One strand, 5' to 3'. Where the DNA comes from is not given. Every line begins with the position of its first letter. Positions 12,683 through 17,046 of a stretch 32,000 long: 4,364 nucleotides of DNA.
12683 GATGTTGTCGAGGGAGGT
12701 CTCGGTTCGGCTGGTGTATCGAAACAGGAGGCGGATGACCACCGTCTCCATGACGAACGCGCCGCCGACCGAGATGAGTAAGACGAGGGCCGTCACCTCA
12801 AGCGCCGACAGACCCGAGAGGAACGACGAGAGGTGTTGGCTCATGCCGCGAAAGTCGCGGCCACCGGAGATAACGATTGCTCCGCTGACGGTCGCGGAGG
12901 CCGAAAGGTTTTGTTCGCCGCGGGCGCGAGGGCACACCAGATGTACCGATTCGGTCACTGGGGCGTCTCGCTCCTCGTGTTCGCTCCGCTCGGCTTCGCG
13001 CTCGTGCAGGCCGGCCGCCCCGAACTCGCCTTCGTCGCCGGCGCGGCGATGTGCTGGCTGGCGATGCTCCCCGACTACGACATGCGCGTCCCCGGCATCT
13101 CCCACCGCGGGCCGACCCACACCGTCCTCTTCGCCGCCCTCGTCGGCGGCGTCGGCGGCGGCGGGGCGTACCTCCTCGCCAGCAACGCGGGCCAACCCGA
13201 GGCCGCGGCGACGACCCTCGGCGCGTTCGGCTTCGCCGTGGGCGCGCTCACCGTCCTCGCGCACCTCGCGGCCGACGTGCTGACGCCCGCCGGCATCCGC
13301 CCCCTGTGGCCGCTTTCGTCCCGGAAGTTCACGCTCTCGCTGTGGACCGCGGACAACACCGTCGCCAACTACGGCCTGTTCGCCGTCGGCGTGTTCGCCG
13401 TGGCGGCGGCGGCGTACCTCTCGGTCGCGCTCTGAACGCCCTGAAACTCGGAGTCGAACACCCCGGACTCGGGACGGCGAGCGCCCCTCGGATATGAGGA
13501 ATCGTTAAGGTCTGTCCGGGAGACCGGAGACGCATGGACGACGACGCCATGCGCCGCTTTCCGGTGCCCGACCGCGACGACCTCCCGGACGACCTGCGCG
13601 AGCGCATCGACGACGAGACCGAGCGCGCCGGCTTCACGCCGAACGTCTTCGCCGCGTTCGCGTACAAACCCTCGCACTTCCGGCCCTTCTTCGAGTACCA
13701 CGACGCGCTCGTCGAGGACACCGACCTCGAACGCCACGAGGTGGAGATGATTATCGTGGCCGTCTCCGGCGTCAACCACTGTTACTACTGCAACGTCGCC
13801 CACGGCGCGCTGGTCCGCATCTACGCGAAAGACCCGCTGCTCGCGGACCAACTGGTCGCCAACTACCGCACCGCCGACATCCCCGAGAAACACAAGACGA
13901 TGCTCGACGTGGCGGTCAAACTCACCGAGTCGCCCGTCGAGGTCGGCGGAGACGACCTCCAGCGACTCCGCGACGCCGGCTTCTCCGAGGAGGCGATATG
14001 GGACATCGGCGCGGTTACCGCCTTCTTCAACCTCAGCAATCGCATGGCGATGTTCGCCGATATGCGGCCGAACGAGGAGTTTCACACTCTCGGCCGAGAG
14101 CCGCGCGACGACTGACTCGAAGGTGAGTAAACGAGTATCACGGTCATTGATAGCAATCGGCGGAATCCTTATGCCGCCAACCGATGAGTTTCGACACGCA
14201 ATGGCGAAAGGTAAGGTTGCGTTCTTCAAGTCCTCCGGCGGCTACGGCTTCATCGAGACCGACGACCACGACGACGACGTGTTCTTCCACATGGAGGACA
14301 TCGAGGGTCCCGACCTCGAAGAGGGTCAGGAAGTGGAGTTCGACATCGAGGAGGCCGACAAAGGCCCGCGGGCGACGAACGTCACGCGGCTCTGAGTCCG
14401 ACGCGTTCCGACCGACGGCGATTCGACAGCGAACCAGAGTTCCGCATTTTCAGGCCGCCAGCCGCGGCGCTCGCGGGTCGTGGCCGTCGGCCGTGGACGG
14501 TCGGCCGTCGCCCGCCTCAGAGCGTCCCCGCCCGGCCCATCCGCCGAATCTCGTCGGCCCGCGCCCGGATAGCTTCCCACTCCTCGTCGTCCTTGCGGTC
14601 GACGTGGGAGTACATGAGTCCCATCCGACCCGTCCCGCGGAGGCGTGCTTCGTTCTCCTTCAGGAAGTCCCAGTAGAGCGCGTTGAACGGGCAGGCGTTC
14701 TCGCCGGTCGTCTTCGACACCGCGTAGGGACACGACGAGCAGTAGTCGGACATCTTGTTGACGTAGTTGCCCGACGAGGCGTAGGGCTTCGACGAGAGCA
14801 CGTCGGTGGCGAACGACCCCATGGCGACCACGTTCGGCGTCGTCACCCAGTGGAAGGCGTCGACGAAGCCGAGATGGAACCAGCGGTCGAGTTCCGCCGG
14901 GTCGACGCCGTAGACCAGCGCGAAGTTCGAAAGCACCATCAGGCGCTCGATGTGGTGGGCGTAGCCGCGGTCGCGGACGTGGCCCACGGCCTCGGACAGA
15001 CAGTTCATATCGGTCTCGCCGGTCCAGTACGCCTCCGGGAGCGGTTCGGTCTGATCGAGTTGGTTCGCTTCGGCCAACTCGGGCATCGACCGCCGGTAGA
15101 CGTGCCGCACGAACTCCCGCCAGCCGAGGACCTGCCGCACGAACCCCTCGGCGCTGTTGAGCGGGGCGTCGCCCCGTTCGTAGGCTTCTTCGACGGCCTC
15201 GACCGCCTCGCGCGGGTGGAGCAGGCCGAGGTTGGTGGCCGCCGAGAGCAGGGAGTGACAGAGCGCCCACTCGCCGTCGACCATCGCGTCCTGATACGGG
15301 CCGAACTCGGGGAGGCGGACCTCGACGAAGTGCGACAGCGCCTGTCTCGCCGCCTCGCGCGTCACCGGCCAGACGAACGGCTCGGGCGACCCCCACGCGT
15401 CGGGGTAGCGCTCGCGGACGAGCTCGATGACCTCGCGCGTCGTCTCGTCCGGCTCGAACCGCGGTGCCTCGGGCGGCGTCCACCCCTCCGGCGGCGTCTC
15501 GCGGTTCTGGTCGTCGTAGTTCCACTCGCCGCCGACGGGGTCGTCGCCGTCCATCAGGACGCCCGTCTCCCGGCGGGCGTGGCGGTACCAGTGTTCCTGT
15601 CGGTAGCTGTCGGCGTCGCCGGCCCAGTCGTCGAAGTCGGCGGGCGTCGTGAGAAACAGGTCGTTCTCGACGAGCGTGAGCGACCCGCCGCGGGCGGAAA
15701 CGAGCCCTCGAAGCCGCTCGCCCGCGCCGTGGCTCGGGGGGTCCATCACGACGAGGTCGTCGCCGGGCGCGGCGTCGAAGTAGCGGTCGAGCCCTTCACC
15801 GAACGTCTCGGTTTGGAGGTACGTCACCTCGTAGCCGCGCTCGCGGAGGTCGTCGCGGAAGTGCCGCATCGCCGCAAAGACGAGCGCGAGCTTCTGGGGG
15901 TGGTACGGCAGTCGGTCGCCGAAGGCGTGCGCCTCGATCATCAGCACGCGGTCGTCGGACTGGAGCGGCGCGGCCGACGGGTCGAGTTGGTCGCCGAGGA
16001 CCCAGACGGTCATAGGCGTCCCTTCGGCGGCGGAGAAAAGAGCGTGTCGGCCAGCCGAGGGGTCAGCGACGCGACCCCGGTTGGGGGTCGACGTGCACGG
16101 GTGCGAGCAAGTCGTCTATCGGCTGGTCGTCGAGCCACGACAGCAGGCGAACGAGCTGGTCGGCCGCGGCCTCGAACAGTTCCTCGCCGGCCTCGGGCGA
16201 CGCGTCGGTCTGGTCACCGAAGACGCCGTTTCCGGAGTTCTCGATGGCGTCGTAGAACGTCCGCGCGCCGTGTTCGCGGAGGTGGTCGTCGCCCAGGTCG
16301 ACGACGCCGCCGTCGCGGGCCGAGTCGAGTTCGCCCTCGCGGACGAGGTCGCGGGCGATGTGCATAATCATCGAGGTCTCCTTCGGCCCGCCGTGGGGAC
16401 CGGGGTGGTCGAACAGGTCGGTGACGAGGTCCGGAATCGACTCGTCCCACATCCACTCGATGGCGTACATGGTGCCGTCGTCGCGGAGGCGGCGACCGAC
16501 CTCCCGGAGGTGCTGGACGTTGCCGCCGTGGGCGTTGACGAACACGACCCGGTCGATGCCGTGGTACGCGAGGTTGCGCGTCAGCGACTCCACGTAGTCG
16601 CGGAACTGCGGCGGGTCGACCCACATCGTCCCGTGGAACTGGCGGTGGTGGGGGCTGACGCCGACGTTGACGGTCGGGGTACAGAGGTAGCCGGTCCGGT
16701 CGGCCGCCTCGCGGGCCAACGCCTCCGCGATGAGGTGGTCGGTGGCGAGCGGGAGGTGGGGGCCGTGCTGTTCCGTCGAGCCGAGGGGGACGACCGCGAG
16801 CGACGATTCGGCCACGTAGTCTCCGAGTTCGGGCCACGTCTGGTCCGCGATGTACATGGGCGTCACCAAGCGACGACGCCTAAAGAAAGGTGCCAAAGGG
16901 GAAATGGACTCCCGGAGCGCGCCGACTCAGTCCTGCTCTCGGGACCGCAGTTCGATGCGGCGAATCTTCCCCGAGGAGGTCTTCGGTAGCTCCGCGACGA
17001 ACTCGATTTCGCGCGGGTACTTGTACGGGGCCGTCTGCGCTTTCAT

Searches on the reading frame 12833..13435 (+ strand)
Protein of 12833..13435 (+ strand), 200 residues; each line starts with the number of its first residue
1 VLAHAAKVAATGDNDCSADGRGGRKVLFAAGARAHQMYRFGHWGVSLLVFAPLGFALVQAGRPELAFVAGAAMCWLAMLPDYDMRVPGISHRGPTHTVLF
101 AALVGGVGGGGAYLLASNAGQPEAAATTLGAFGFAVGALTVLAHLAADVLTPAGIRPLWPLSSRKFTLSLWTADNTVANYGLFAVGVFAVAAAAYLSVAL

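Call 11: search_protein_families(library=pfam, proteins=[window:12833-13435:+], max_evalue=0.001)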
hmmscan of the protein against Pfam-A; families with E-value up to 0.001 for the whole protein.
window:12833-13435:+ (200 aa): 1 family
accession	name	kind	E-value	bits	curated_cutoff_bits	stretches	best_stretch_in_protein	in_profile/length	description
PF04307.19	YdjM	-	1.1e-15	58.1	29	1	39-189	3-146/176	YdjM inner membrane protein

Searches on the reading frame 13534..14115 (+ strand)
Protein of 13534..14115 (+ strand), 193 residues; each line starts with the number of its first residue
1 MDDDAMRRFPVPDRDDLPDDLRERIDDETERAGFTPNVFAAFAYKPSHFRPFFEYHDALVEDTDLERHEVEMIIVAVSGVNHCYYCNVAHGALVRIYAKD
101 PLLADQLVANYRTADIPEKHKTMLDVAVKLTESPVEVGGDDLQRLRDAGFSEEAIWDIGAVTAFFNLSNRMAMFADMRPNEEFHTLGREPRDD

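Call 11: search_protein_families(library=pfam, proteins=[window:13534-14115:+], max_evalue=0.001)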
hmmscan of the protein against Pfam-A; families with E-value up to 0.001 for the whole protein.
window:13534-14115:+ (193 aa): 1 family
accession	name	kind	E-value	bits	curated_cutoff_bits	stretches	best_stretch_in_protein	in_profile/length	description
PF02627.25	CMD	-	1.6e-07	31.6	23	1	47-92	2-47/84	Carboxymuconolactone decarboxylase family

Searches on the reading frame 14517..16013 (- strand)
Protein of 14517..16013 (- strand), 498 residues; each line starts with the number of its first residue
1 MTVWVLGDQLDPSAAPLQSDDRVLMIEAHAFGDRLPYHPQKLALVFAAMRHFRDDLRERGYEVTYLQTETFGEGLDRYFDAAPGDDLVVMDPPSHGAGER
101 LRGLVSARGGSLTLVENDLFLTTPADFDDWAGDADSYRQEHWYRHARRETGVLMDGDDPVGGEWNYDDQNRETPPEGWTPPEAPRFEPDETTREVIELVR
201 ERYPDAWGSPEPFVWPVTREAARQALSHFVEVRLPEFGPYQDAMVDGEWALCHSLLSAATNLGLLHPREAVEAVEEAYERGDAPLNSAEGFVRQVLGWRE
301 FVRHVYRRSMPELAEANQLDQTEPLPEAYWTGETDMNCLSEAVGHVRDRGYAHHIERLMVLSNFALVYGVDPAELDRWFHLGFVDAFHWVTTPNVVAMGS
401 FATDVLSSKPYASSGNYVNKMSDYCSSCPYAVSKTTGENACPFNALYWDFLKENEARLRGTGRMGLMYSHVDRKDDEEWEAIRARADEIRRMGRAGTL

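Call 12: search_protein_families(library=pfam, proteins=[window:14517-16013:-], max_evalue=0.001)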
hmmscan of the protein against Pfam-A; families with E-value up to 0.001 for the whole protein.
window:14517-16013:- (498 aa): 1 family
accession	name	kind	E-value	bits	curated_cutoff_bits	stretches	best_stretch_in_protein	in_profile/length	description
PF04244.19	DPRP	-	6e-67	226.2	22.1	1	3-215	1-224/224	Deoxyribodipyrimidine photo-lyase-related protein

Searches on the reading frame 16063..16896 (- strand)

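Call 12: search_protein_families(library=pfam, proteins=[window:16063-16896:-], max_evalue=0.001)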
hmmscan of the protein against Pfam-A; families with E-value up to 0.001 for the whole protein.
window:16063-16896:- (277 aa): 1 family
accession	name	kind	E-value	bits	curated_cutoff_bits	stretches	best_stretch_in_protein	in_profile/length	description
PF02633.19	Creatininase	-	4.5e-70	236.2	31.3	1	18-252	2-238/238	Creatinine amidohydrolase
